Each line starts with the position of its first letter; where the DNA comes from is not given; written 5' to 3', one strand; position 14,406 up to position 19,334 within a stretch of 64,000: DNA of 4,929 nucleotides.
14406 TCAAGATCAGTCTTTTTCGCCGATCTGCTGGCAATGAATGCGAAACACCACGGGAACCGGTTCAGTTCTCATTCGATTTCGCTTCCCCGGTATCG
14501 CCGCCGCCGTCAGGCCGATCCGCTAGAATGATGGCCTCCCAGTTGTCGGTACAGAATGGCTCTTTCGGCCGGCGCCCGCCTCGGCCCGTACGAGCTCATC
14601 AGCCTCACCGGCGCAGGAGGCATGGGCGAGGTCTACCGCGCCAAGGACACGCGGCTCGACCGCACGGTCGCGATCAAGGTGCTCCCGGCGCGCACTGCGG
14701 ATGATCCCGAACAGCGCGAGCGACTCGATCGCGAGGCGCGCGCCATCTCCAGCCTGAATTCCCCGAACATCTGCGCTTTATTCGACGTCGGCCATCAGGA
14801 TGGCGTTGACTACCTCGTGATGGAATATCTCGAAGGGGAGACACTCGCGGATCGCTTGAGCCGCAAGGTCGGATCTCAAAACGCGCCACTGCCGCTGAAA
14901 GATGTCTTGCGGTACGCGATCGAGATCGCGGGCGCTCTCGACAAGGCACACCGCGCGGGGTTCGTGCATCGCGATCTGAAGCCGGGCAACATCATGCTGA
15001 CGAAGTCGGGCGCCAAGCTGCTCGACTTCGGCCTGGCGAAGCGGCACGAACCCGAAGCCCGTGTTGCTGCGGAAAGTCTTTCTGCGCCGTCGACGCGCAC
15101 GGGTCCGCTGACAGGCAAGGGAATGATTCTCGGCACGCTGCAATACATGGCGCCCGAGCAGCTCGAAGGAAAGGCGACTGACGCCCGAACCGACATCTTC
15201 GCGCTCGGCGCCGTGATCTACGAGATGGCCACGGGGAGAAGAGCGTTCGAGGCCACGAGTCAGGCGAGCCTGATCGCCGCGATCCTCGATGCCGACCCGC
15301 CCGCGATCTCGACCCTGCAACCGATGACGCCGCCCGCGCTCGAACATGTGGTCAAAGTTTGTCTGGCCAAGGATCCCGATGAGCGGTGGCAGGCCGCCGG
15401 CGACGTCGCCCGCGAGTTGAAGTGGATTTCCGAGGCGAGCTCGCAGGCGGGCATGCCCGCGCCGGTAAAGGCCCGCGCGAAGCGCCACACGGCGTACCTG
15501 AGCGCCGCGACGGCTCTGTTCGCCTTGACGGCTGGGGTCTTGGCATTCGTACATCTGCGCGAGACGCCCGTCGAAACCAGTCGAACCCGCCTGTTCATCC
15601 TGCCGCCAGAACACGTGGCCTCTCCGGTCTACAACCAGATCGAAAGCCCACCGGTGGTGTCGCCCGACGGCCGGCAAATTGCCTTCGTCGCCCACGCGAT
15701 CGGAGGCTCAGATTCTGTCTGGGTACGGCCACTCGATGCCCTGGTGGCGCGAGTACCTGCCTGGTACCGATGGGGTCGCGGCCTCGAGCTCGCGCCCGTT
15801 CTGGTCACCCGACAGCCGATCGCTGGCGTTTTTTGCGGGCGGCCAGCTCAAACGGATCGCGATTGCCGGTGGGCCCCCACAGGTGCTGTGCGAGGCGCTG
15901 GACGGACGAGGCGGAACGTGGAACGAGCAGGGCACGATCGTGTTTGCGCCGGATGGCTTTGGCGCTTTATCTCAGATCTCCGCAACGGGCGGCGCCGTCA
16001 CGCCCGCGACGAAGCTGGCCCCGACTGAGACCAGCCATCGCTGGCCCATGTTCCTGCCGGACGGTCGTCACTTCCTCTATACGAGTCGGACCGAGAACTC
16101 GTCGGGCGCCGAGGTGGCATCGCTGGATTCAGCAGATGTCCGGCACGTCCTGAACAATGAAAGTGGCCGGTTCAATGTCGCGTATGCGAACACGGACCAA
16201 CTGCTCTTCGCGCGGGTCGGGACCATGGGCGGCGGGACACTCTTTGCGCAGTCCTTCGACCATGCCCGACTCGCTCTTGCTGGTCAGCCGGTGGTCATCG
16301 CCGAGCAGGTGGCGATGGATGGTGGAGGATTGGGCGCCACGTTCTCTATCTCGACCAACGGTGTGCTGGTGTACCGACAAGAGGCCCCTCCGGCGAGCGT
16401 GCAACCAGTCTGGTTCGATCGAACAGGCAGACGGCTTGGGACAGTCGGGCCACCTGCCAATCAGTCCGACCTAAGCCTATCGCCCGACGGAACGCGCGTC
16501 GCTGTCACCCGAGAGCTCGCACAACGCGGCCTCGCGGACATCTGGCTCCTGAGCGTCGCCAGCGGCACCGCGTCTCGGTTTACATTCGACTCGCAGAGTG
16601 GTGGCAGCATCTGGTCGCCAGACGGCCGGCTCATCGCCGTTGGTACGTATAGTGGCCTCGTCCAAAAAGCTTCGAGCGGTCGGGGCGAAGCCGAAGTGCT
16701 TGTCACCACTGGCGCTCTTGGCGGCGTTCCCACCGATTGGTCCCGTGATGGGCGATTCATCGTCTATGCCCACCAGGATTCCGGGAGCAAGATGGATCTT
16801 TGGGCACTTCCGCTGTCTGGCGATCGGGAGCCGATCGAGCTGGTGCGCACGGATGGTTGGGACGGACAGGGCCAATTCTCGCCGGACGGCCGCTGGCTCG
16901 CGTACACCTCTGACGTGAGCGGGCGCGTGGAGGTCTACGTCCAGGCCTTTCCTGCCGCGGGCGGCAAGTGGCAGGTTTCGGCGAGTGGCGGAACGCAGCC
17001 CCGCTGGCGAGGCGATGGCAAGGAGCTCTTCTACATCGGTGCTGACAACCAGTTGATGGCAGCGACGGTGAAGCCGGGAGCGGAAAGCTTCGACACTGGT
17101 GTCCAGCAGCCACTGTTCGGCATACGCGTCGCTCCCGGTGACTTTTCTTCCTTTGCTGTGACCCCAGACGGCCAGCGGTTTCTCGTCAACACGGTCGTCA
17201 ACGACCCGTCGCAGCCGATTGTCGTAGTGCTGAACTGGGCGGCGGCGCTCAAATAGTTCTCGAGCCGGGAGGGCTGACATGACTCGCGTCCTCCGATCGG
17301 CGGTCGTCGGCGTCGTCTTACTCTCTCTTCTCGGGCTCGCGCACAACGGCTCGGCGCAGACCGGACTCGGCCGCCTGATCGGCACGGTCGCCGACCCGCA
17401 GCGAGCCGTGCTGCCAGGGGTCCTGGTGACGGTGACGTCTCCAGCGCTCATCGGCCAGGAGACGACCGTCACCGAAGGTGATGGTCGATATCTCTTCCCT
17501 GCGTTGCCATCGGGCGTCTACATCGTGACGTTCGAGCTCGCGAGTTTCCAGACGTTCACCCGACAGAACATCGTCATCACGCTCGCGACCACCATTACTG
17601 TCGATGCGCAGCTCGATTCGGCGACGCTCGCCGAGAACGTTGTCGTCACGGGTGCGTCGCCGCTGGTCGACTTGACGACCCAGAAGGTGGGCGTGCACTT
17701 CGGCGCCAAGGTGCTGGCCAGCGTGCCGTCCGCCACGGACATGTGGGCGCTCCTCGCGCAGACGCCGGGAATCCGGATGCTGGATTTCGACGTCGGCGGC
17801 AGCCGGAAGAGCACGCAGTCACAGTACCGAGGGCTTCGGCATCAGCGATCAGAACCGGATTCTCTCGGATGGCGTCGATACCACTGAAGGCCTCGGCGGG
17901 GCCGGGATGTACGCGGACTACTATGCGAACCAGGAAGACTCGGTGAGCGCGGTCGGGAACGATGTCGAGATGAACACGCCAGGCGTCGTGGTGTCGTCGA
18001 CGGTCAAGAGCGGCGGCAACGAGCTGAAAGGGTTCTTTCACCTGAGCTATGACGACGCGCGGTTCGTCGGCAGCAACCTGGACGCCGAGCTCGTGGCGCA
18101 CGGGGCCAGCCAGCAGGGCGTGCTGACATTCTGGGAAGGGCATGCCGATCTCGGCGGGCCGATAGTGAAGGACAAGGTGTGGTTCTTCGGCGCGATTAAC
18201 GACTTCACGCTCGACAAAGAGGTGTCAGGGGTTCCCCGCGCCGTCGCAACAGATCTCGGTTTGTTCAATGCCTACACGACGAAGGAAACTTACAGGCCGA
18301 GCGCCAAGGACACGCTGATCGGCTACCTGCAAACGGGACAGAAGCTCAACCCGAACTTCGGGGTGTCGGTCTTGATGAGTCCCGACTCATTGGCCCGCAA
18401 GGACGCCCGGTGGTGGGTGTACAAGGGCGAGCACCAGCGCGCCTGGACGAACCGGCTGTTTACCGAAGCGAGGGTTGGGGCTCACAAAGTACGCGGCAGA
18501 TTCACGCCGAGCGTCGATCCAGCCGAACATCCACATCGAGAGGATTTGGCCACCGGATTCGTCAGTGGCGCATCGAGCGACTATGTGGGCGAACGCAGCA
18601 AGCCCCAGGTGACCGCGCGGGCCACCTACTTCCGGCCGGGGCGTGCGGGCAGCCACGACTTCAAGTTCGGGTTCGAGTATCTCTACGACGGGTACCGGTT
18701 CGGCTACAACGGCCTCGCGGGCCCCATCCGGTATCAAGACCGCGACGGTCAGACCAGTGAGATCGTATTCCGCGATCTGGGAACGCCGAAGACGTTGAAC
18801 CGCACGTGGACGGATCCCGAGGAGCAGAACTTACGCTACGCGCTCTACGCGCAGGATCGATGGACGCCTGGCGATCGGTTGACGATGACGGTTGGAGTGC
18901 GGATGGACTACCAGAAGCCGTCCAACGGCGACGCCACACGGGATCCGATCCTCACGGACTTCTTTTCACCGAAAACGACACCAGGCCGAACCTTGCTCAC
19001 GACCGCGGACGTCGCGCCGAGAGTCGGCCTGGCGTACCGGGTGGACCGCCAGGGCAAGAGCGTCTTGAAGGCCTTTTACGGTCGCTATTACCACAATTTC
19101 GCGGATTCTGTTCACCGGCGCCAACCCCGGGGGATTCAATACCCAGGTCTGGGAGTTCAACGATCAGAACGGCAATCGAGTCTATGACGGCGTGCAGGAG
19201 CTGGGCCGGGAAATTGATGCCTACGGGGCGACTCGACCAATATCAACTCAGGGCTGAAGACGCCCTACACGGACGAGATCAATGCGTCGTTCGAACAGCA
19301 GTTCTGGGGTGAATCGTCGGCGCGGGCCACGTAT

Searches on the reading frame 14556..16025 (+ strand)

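Call 48: search_protein_families(library=pfam, proteins=[window:14556-16025:+], max_evalue=0.001)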
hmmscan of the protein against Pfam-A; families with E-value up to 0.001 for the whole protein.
window:14556-16025:+ (490 aa): 4 families
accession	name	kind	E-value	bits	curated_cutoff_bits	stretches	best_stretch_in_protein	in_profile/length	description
PF00069.31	Pkinase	-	7.4e-48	163.7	31.7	1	12-280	1-254/263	Protein kinase domain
PF07714.23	PK_Tyr_Ser-Thr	-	1.8e-31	109.8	23.1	1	18-278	7-249/258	Protein tyrosine and serine/threonine kinase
PF01636.29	APH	-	7.6e-10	39.4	23.2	1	124-163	157-199/239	Phosphotransferase enzyme family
PF03109.22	ABC1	-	1.6e-08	34.5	22.9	1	85-170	143-223/244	ABC1 atypical kinase-like domain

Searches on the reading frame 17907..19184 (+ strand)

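Call 48: search_protein_families(library=pfam, proteins=[window:17907-19184:+], max_evalue=0.001)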
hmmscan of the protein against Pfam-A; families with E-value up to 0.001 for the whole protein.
window:17907-19184:+ (426 aa): 2 families
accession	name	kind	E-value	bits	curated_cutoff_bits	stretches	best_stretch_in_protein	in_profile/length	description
PF25183.1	OMP_b-brl_4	-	4.7e-22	78.7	30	2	123-402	157-469/838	Outer membrane beta barrel domain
PF00593.30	TonB_dep_Rec_b-barrel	-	1.3e-07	32.4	27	1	171-396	66-242/436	TonB dependent receptor-like, beta-barrel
